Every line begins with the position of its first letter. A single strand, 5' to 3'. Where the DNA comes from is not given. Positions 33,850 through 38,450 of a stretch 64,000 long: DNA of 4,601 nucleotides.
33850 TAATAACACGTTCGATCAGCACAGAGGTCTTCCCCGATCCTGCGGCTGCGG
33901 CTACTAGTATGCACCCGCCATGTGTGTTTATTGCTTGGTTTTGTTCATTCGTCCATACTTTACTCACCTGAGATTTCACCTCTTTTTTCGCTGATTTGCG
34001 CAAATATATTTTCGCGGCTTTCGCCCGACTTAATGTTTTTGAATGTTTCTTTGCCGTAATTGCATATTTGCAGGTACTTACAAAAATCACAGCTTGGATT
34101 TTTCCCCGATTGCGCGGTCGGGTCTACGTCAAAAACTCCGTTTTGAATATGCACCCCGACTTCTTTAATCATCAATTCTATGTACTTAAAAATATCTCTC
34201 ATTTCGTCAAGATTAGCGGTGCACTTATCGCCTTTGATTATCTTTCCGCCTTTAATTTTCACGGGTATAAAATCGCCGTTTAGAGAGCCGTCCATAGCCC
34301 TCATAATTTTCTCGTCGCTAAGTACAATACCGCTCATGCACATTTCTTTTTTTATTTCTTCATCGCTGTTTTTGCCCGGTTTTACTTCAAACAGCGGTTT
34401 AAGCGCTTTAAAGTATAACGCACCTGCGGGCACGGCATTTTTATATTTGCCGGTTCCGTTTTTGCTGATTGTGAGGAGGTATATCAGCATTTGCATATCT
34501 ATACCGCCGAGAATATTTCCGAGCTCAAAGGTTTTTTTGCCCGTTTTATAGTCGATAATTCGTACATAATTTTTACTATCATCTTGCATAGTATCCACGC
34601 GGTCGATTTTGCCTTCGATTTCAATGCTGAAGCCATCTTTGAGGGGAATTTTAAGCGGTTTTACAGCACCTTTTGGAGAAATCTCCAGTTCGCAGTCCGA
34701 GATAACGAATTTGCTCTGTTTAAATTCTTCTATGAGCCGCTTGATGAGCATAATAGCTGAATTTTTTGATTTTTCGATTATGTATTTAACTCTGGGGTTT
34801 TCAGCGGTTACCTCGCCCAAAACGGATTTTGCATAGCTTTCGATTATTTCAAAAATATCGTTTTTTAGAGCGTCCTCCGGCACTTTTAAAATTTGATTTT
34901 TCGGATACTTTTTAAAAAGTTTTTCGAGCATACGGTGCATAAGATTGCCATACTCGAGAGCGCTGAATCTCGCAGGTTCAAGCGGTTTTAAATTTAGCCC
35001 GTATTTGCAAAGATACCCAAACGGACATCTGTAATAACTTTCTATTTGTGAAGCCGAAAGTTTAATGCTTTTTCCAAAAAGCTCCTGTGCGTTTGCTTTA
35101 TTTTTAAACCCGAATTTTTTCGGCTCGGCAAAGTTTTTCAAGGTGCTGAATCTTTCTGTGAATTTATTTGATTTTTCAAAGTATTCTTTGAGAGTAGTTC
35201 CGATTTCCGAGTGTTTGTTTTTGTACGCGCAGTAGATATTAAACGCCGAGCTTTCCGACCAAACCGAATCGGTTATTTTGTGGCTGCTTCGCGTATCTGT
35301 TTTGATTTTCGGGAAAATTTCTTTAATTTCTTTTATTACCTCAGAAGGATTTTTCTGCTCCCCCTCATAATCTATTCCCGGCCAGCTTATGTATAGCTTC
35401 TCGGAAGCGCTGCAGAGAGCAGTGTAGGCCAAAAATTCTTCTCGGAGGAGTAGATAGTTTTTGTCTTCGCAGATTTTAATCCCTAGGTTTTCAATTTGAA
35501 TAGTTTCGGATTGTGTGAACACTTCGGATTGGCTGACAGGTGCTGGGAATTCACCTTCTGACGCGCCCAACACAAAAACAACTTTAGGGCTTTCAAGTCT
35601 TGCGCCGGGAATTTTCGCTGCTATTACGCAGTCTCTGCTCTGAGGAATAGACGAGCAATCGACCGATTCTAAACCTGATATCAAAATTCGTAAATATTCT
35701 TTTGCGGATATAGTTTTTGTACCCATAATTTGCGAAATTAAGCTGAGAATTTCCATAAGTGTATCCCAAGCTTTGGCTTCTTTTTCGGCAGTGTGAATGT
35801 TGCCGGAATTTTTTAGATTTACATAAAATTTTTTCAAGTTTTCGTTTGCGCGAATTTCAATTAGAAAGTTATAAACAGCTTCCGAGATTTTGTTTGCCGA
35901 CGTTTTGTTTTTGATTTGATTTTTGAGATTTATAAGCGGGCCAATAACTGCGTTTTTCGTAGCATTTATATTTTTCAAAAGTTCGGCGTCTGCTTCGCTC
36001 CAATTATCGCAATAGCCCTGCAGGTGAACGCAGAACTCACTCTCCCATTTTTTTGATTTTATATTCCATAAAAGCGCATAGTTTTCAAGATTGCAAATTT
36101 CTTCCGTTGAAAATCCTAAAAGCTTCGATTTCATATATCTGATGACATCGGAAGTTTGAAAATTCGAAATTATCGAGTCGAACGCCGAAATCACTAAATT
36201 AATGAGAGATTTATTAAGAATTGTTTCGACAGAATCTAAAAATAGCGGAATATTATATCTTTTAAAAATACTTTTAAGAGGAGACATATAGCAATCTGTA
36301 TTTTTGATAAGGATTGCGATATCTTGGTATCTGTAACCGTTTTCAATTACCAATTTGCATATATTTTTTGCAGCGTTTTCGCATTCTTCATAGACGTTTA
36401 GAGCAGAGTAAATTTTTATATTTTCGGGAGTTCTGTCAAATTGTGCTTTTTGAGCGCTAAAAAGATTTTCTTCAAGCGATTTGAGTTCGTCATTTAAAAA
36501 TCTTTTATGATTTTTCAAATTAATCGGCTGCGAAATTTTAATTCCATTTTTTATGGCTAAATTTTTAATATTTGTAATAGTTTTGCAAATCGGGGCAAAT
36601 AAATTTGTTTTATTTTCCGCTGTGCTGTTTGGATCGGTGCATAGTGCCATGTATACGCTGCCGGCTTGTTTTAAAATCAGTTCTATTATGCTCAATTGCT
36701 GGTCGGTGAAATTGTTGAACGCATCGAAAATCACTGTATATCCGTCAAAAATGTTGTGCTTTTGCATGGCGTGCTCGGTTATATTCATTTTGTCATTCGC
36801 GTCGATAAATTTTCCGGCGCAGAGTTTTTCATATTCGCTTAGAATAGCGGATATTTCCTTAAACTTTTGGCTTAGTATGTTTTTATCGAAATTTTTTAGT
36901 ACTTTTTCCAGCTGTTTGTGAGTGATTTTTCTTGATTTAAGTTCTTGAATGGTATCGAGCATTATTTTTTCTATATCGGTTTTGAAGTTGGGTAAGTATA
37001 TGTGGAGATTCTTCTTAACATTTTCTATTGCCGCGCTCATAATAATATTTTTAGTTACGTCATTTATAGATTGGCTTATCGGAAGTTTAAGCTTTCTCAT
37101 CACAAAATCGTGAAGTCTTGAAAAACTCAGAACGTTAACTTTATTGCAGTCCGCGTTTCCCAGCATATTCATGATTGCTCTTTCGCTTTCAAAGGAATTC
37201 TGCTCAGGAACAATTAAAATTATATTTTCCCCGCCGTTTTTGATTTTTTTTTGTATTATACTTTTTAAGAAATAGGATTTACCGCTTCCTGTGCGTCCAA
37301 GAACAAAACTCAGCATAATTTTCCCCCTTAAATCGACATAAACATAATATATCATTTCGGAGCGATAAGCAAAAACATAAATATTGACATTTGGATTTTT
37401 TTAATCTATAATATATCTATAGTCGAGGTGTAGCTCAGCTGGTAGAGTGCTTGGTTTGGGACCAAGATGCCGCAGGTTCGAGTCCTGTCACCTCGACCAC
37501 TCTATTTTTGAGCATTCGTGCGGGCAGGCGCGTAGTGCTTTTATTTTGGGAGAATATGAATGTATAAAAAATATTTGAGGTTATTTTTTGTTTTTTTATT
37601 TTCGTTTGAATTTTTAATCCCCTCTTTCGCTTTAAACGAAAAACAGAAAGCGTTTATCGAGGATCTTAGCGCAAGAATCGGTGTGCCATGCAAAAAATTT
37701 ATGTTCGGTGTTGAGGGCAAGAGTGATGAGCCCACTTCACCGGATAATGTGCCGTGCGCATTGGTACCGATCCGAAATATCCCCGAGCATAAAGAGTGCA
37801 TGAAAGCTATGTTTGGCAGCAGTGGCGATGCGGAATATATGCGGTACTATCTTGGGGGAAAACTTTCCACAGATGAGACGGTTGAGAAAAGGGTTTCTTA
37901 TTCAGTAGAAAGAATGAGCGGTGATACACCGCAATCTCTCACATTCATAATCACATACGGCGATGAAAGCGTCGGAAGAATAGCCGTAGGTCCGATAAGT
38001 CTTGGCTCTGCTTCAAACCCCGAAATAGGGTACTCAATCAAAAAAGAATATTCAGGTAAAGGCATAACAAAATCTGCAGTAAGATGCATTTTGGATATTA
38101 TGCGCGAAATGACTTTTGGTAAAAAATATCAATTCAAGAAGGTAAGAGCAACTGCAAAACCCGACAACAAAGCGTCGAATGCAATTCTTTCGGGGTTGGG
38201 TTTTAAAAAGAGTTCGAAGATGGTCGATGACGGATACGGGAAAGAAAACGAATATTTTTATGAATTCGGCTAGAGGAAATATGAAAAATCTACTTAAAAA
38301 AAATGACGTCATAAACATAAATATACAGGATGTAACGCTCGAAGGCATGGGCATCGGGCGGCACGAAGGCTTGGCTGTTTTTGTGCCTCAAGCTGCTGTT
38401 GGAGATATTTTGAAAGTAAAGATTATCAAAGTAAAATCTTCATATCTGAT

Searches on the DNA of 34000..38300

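Call 85: search_rna_families(source=window, start=34000, end=38300, threshold=evalue, max_evalue=0.01)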
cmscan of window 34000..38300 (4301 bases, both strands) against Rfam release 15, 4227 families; matches with E-value up to 0.01: 1.
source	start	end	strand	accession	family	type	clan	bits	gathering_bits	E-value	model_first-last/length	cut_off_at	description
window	37424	37496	+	RF00005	tRNA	Gene; tRNA;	CL00001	68.6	29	5e-14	1-71/71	no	tRNA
